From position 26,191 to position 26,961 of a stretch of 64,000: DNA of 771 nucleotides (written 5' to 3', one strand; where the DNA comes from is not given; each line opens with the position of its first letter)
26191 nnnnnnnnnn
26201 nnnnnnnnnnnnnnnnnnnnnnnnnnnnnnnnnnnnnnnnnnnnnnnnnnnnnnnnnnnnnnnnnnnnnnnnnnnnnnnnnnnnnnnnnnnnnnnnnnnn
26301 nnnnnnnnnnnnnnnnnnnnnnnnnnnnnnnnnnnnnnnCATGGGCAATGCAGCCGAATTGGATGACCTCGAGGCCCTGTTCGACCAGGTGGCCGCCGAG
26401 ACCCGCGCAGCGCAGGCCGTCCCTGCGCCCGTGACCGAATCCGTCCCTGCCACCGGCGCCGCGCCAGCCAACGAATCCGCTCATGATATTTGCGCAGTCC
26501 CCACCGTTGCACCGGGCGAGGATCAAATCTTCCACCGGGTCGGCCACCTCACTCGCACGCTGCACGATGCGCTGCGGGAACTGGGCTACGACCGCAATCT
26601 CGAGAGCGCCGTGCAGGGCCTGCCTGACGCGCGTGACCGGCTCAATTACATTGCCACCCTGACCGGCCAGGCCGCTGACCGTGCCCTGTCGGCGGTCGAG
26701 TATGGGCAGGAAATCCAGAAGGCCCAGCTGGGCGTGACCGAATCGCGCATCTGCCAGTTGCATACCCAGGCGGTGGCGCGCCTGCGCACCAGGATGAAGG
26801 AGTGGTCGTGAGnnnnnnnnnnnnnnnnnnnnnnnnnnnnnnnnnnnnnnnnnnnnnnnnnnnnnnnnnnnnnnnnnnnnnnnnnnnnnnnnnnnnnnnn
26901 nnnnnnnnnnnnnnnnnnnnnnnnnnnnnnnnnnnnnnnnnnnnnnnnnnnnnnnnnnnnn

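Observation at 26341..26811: cheZ'-'fliA in-frame hybrid: flhB, flhA, flhF, flhG and most of sigma-28 are missing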

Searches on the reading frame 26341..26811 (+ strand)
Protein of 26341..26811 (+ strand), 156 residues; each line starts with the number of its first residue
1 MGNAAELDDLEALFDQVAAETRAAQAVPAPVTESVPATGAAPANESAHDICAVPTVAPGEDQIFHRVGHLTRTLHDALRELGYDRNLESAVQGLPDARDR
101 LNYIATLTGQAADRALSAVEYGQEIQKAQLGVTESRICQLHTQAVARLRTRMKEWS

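Call 3: search_protein_families(library=pfam, proteins=[window:26341-26811:+], max_evalue=0.01)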
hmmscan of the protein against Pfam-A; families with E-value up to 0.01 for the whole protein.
window:26341-26811:+ (156 aa): 2 families
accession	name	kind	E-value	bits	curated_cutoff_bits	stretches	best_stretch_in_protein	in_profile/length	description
PF04344.18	CheZ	-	6.4e-23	82.1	30.7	1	62-137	2-76/203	Chemotaxis phosphatase, CheZ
PF04545.22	Sigma70_r4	-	0.00054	19.9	24.1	1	129-149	29-49/50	Sigma-70, region 4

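Call 4: search_protein_families(library=ncbifam, proteins=[window:26341-26811:+], max_evalue=0.01)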
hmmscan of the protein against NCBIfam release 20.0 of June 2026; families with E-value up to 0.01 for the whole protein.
window:26341-26811:+ (156 aa): 4 families
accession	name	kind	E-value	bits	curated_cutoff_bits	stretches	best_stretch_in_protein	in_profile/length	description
NF008368.0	PRK11166.1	equivalog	1.8e-25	90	257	1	59-128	15-84/217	protein phosphatase CheZ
NF005413.0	PRK06986.1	subfamily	2.6e-08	34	201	1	124-155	209-239/241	RNA polymerase sigma factor FliA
TIGR02479.1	FliA_WhiG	subfamily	7.2e-07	29.2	189.6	1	130-153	201-224/224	FliA/WhiG family RNA polymerase sigma factor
NF004935.0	PRK06288.1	equivalog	7.5e-07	29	343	1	129-154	239-264/270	RNA polymerase sigma factor WhiG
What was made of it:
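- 26341..26727 (+): cheZ' : CheZ codons 1-129 (N-terminal region and first bundle helix). There is one private substitution, H121Y. Pfam and NCBIfam CheZ matches (calls 3, 4).
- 26728..26811 (+): 'fliA : FliA codons 212-238 plus the stop codon (turn and recognition helix of region 4.2, then the C-terminus). NCBIfam FliA profile positions 209-239 of 241 (call 4).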

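Call 5: find_encoding_contigs(protein=window:26341-26811:+, flank=10000, max_places=8)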
Protein window:26341-26811:+ (156 aa): 7 contigs read that carry it; 5 places shown.
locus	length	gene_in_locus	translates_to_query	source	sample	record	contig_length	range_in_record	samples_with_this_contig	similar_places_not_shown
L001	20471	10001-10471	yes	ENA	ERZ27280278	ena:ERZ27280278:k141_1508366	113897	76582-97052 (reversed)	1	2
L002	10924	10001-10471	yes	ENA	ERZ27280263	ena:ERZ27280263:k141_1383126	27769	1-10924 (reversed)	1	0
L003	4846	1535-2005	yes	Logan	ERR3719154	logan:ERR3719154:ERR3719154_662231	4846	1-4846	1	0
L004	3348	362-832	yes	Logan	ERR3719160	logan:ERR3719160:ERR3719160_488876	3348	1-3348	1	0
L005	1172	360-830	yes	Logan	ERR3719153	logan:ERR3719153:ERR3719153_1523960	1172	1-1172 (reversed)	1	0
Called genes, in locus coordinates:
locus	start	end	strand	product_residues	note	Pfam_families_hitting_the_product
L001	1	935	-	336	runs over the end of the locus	PF02154:FliM, PF01052:FliMN_C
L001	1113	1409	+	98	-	PF02049:FliE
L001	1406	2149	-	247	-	PF07317:PilZN, PF07238:PilZ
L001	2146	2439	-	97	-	PF01312:Bac_export_2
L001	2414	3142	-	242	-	PF02120:Flg_hook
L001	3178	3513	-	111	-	PF05400:FliT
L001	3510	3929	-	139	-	PF02561:FliS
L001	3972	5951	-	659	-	PF02465:FliD_N, PF07195:FliD_C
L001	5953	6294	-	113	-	PF03646:FlaG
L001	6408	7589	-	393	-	PF00669:Flagellin_N, PF00700:Flagellin_C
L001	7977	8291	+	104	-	PF05247:FlhD, PF11198:DUF2857 (weak)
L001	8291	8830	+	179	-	PF05280:FlhC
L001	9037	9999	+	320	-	PF20560:MotA_N, PF00072:Response_reg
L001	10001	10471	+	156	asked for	PF04344:CheZ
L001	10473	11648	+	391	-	-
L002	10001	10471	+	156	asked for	PF04344:CheZ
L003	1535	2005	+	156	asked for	PF04344:CheZ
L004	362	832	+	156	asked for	PF04344:CheZ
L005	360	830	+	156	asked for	PF04344:CheZ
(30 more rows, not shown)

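Call 6: find_related_loci(query=window:26341-26811:+, collection=genome_contigs, flank=10000)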
Query window:26341-26811:+ (156 aa) in genome_contigs; peptide patterns used: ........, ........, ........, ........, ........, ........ (x = any residue, [..] = any of these).
150 stretches matched a pattern; 8 encode a relative of the query (tblastn E <= 1e-3); 8 distinct loci.
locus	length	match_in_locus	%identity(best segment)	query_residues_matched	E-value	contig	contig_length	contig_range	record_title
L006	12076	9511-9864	64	1-128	1e-43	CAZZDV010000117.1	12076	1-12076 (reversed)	MAG TPA_asm: uncultured Bordetella sp. isolate SRP128246_co1_109 genome assembly, contig: NODE_12736_length_12076_cov_13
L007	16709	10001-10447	42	4-136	3e-26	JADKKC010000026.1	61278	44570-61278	MAG: Zoogloea sp. isolate Vibo_18-Q3-R45-57_MAXAC.072 tig00013246-10-611180, whole genome shotgun sequence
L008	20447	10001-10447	41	4-136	5e-25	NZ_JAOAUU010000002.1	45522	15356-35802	MAG: Zoogloea sp. isolate AF21_PE0_T3_S1_64_78 T3_S1_16_length_45522_cov_10_328230_5_type, whole genome shotgun sequence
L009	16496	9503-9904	41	8-126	8e-25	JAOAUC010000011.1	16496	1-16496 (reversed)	MAG: Zoogloea oleivorans isolate AF21_PE0_T1_S7_64_23 T1_S7_1220_length_16496_cov_13, whole genome shotgun sequence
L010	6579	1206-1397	48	82-156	4e-15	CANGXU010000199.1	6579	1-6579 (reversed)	MAG: Betaproteobacteria bacterium isolate RE-15aug16-237 genome assembly, contig: RE-15aug16-C22602, whole genome shotgu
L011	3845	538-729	47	82-156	3e-14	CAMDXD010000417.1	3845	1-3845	MAG: Bordetella parapertussis isolate LH-05nov19-259 genome assembly, contig: LH-05nov19-C66028, whole genome shotgun se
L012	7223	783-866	86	128-155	1e-12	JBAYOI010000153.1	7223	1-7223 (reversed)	MAG: Pigmentiphaga sp. isolate SO_2016_LW2_11 scaffold23302_LW138R_2016, whole genome shotgun sequence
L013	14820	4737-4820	82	128-155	2e-12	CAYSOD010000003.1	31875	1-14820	MAG TPA_asm: uncultured Rubrivivax sp. isolate SRP124364_co1_149 genome assembly, contig: NODE_1045_length_31875_cov_6.4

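Call 16: find_homologous_proteins(query=window:26341-26811:+, max_evalue=0.001)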
Query window:26341-26811:+ (156 aa): 975 proteins with E <= 0.001 among 1990 candidates; the best 120 are listed.
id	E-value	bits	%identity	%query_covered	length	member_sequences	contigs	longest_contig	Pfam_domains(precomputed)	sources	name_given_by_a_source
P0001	1.2e-74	267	98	85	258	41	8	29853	PF04344.19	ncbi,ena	-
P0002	1.8e-54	202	73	83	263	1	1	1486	PF04344.19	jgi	jgi:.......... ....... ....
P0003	1.3e-49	186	73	83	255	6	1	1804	PF04344.19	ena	-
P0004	4.7e-42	161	71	83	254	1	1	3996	PF04344.19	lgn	-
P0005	9.1e-42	161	71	82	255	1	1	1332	PF04344.19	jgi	jgi:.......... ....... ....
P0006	6.6e-36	142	62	82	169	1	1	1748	PF04344.19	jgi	jgi:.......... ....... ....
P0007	2.9e-35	139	53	99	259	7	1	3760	PF04344.19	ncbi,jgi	jgi:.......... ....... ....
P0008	1.1e-34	138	58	89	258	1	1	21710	PF04344.19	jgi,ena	-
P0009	7.3e-34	135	65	82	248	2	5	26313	PF04344.19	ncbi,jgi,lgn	-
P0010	3.7e-33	133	65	79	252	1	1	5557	PF04344.19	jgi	jgi:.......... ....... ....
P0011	2.9e-32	130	55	94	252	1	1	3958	PF04344.19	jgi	jgi:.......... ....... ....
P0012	4.3e-32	129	59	82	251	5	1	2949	PF04344.19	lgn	-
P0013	4.4e-32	129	59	82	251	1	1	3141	PF04344.19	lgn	-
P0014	8.8e-32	128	61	82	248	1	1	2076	PF04344.19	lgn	-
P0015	3.4e-31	126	61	83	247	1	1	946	PF04344.19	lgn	-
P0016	8.8e-31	125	63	77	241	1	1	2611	PF04344.19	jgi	jgi:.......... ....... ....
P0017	1.1e-30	125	61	79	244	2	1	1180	PF04344.19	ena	-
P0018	1.2e-30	125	58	89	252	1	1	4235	PF04344.19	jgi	jgi:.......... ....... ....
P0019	2.1e-30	124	62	81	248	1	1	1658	PF04344.19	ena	-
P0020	2.8e-30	123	60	82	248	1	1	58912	PF04344.19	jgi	jgi:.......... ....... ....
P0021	1.6e-29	121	53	88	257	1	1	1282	PF04344.19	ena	-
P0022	3.0e-29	120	59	82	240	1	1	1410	PF04344.19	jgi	-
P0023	4.6e-29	119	58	78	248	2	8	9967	PF04344.19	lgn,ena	-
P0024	6.1e-29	119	54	79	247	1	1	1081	PF04344.19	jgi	jgi:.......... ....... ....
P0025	6.9e-29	119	55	79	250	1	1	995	PF04344.19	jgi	jgi:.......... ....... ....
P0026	1.1e-28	118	59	79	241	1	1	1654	PF04344.19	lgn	-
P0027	1.2e-28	118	57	88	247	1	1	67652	PF04344.19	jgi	-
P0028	1.3e-28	118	53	81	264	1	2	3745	PF04344.19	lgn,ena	-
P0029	2.8e-28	117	52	79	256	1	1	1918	PF04344.19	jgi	-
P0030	4.1e-28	116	57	82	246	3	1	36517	PF04344.19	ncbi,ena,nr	ncbi:MAG TPA: protein phosphatase CheZ [Burkholderiales bacterium]|nr:protein phosphatase CheZ [Burk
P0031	4.5e-28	116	54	79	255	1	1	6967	PF04344.19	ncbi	-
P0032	4.9e-28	116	54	94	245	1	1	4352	PF04344.19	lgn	-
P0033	5.4e-28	116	56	75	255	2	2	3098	PF04344.19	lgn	-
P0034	5.9e-28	116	52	81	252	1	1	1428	PF04344.19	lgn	-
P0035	7.5e-28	115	55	80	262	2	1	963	PF04344.19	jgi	jgi:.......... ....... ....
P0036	1.1e-27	115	54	89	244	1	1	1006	PF04344.19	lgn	-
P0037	1.2e-27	115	53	76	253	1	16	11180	PF04344.19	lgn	-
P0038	1.3e-27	115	51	79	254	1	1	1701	PF04344.19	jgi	jgi:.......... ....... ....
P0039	1.6e-27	114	53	80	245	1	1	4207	PF04344.19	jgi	jgi:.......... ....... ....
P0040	2.0e-27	114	56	78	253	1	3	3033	PF04344.19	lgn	-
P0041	2.9e-27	114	55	79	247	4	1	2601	PF04344.19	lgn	-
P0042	3.4e-27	113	50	86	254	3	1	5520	PF04344.19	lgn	-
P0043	5.5e-27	113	55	64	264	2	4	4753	PF04344.19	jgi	jgi:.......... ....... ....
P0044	5.6e-27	113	56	76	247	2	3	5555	PF04344.19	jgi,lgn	jgi:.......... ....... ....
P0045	8.4e-27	112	47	79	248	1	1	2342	PF04344.19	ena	-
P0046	1.0e-26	112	52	77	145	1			PF04344.19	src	-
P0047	1.2e-26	112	72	42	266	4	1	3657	PF04344.19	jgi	jgi:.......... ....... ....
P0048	1.4e-26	111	56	78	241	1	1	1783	PF04344.19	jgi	jgi:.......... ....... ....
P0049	2.1e-26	111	54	81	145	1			PF04344.19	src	-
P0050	2.4e-26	111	58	79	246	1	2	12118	PF04344.19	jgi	jgi:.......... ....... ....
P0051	2.4e-26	111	61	78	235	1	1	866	PF04344.19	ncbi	-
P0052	2.6e-26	110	54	78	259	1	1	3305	PF04344.19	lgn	-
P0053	4.0e-26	110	52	78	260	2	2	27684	PF04344.19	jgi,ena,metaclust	metaclust:\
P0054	4.9e-26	110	52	80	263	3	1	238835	PF04344.19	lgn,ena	-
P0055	7.7e-26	109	53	81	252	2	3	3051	PF04344.19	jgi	-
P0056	1.7e-25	108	53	81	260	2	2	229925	PF04344.19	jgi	jgi:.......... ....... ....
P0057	2.5e-25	107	57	78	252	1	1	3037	PF04344.19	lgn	-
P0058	2.6e-25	107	54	76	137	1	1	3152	PF04344.19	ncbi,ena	-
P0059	2.9e-25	107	82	42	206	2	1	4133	PF04344.19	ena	-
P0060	4.2e-25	107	54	75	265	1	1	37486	PF04344.19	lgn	-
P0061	5.2e-25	106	53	80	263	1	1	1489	PF04344.19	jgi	jgi:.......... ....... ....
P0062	1.0e-24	105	51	86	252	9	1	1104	PF04344.19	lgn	-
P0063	1.1e-24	105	49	92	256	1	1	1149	PF04344.19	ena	-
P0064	1.2e-24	105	74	40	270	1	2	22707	PF04344.19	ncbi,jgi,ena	-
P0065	1.3e-24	105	49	78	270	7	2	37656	PF04344.19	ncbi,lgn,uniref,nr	ncbi:protein phosphatase CheZ [Limnobacter litoralis]|uniref:Protein phosphatase CheZ n=1 Tax=Limnob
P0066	1.9e-24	104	51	76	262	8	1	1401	PF04344.19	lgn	-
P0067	2.6e-24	104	52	78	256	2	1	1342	PF04344.19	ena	-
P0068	2.8e-24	104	47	95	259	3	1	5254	PF04344.19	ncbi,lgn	-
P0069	2.8e-24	104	53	79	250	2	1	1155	PF04344.19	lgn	-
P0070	2.8e-24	104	51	76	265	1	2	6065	PF04344.19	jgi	jgi:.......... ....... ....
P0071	3.0e-24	104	50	84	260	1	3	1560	PF04344.19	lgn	-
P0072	3.0e-24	104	52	78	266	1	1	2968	PF04344.19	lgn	-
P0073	3.3e-24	104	54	77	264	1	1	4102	PF04344.19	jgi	jgi:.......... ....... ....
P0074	3.4e-24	104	54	76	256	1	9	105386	PF04344.19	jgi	jgi:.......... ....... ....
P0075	3.4e-24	104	52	76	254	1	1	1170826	PF04344.19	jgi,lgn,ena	-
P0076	4.3e-24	103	52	76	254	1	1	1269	PF04344.19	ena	-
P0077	4.8e-24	103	45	90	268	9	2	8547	PF04344.19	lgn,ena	-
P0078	5.1e-24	103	53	79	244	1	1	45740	PF04344.19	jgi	jgi:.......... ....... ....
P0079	5.3e-24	103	53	76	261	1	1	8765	PF04344.19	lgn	-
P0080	5.3e-24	103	50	78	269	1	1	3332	PF04344.19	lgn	-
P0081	5.6e-24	103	50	76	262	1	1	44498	PF04344.19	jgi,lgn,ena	jgi:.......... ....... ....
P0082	5.9e-24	103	50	76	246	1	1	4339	PF04344.19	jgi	jgi:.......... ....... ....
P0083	8.8e-24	102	51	78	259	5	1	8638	PF04344.19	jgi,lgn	jgi:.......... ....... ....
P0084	9.3e-24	102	50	79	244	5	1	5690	PF04344.19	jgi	jgi:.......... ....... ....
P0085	9.6e-24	102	51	80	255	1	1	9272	PF04344.19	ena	-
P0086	9.8e-24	102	47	77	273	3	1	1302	PF04344.19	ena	-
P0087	1.0e-23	102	48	76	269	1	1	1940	PF04344.19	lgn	-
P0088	1.0e-23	102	47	80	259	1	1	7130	PF04344.19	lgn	-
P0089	1.1e-23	102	52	77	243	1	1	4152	PF04344.19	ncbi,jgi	jgi:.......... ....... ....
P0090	1.1e-23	102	45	84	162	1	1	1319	PF04344.19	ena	-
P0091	1.2e-23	102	51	77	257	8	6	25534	PF04344.19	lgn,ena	-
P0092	1.2e-23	102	50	76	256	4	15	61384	PF04344.19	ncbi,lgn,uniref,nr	ncbi:MAG: protein phosphatase CheZ [Limnobacter sp.]|uniref:protein phosphatase CheZ n=1 Tax=Limnoba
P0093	1.2e-23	102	46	86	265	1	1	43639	PF04344.19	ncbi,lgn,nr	ncbi:MAG: protein phosphatase CheZ [Betaproteobacteria bacterium]|nr:protein phosphatase CheZ [Betap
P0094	1.6e-23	101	45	79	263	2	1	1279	PF04344.19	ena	-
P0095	1.6e-23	101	50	79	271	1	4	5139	PF04344.19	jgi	-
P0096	1.6e-23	101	50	80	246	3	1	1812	PF04344.19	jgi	jgi:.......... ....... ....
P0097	1.6e-23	101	53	76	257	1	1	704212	PF04344.19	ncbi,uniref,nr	ncbi:protein phosphatase CheZ [Limnobacter parvus]|uniref:Protein phosphatase CheZ n=1 Tax=Limnobact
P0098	1.6e-23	101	47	76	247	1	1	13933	PF04344.19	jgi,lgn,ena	jgi:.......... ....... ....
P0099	1.9e-23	101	48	86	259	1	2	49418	PF04344.19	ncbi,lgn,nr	ncbi:MAG: protein phosphatase CheZ [Burkholderiales bacterium]|nr:protein phosphatase CheZ [Burkhold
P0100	1.9e-23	101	48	76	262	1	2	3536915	PF04344.19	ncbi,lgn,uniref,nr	ncbi:chemotaxis phosphatase CheZ [Limnobacter thiooxidans]|uniref:Protein phosphatase CheZ n=1 Tax=L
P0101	2.0e-23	101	56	79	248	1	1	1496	PF04344.19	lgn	-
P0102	2.2e-23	101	48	88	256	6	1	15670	PF04344.19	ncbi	-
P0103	2.3e-23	101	53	76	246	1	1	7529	PF04344.19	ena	-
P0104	2.8e-23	101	49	85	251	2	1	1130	PF04344.19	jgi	jgi:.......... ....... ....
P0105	3.3e-23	100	52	79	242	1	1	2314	PF04344.19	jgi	jgi:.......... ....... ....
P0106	3.4e-23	100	55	76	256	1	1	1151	PF04344.19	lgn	-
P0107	3.4e-23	100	47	87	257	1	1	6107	PF04344.19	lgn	-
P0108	3.6e-23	100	50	76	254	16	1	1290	PF04344.19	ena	-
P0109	4.1e-23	100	51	80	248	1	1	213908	PF04344.19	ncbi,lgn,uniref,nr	ncbi:chemotaxis regulator CheZ [Pigmentiphaga humi]|uniref:Protein phosphatase CheZ n=1 Tax=Pigmenti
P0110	4.2e-23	100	49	79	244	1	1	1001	PF04344.19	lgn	-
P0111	4.5e-23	100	51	89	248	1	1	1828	PF04344.19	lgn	-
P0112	4.7e-23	100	59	46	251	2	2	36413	PF04344.19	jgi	-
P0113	4.9e-23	100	51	78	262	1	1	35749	PF04344.19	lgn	-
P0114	5.0e-23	100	53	76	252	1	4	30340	PF04344.19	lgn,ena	-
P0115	5.0e-23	100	49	84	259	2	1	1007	PF04344.19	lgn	-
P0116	5.3e-23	100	51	76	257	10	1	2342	PF04344.19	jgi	jgi:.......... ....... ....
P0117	5.3e-23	100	72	44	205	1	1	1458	PF04344.19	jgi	jgi:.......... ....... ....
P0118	5.9e-23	100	47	88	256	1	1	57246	PF04344.19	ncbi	ncbi:MAG: protein phosphatase CheZ [Burkholderiales bacterium]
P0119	6.0e-23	100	51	77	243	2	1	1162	PF04344.19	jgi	jgi:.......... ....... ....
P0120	6.0e-23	100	52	82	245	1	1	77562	PF04344.19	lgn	-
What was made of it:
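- On CheZ phosphatase (PF04344 / PRK11166): 98% identity to the complete conspecific CheZ P0001 (call 16).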

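Call 17: find_encoding_contigs(protein=P0001, flank=10000, max_places=8)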
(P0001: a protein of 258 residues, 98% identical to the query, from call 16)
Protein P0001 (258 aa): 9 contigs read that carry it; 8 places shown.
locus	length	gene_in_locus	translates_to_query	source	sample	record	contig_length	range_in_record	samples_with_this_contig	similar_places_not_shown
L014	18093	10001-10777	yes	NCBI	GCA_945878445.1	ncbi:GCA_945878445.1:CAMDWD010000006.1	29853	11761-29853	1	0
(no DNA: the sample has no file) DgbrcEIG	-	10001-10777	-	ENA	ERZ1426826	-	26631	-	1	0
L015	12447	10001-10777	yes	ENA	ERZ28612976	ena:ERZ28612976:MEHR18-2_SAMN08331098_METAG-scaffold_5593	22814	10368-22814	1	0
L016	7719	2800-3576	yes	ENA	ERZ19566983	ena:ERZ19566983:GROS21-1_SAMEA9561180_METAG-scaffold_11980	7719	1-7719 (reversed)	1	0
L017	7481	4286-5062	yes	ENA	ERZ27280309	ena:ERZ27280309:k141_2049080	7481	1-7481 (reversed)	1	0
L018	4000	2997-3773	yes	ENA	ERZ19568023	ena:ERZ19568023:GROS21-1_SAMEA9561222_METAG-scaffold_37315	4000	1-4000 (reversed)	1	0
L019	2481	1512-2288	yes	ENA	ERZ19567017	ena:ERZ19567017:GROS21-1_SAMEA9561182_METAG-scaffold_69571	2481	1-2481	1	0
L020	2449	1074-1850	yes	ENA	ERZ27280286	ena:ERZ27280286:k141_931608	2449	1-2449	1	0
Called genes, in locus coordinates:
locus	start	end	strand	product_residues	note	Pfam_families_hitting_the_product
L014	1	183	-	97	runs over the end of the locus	PF01312:Bac_export_2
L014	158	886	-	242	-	PF02120:Flg_hook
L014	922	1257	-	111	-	PF05400:FliT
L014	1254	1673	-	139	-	PF02561:FliS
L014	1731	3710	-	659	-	PF02465:FliD_N, PF07195:FliD_C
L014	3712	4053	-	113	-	PF03646:FlaG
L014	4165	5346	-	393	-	PF00669:Flagellin_N, PF00700:Flagellin_C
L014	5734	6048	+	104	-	PF05247:FlhD, PF11198:DUF2857 (weak)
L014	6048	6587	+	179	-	PF05280:FlhC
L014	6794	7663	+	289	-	PF20560:MotA_N, PF01618:MotA_ExbB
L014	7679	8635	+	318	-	PF13677:MotB_plug, PF00691:OmpA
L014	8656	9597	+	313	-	PF01584:CheW, PF00072:Response_reg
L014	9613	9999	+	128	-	PF00072:Response_reg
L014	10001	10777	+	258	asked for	PF04344:CheZ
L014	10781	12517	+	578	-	PF01627:Hpt, PF02895:H-kinase_dim (weak), PF02518:HATPase_c, PF01584:CheW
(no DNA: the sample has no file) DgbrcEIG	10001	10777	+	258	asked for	PF04344:CheZ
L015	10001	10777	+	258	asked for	PF04344:CheZ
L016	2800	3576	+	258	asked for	PF04344:CheZ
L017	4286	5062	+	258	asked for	PF04344:CheZ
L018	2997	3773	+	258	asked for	PF04344:CheZ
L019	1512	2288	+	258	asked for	PF04344:CheZ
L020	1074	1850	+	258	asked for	PF04344:CheZ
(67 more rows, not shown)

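Call 26: list_cluster_members(proteins=[window:26341-26811:+, window:25377-26339:+, window:28017-30602:-, P0001, window:24631-25170:+])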
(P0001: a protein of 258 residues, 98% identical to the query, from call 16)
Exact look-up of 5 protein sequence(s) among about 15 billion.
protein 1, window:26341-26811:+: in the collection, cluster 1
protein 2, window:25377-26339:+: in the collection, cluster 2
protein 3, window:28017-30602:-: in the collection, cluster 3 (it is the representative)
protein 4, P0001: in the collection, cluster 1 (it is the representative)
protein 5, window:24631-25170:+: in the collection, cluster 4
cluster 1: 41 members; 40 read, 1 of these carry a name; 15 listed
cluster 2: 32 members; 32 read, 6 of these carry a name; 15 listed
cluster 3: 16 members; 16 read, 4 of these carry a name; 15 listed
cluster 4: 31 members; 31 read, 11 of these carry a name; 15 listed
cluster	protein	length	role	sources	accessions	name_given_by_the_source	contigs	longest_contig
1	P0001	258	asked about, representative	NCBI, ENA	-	-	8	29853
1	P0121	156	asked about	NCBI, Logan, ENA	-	-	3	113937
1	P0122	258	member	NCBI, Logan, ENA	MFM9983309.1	MAG: protein phosphatase CheZ [Burkholderiales bacterium]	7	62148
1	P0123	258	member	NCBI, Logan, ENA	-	-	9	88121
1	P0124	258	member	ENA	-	-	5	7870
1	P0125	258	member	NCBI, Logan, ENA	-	-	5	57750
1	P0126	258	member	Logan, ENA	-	-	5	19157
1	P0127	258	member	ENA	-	-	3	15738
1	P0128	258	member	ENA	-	-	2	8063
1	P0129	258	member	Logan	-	-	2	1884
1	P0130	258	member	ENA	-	-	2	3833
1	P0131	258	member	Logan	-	-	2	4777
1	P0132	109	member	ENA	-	-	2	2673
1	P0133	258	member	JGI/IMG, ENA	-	-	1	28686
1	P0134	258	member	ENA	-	-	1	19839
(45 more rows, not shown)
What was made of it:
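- In the 41-member CheZ cluster at 90% identity, 13 of the 15 listed members are 258 aa, one is a 109-aa sequence and one is the 156-aa hybrid (call 26). The sequence is also in an NCBI record with a 113,937-bp contig (call 26). 13 of the 15 listed members of the CheZ cluster are full length (call 26).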

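Call 44: search_solved_structures(query=P0001, max_evalue=0.001, show_alignments=1)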
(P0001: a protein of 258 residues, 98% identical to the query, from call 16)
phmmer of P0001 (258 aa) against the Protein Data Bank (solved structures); distinct sequences matched with E-value up to 0.001: 1.
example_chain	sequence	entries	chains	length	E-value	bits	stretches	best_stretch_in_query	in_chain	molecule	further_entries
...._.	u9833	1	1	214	1.2e-41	146.5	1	61-258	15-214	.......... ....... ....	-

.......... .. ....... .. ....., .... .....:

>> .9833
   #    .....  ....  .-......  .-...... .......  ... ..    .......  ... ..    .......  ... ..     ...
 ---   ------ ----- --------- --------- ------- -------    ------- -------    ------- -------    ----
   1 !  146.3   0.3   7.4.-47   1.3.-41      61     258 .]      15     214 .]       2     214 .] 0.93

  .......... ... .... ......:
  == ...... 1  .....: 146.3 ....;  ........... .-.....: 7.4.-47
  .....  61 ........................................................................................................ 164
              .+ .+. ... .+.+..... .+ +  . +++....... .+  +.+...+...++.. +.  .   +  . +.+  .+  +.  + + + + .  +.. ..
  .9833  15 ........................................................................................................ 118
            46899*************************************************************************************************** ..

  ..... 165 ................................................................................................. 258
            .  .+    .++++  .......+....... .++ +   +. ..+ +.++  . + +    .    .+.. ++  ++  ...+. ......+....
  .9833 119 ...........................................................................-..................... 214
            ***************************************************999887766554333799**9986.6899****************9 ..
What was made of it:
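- On CheZ phosphatase (PF04344 / PRK11166): The intact P0001 has them at D189 and Q193 (alignment to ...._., call 44). P0001 ends ..............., aligned to the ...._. C-terminus (call 44).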
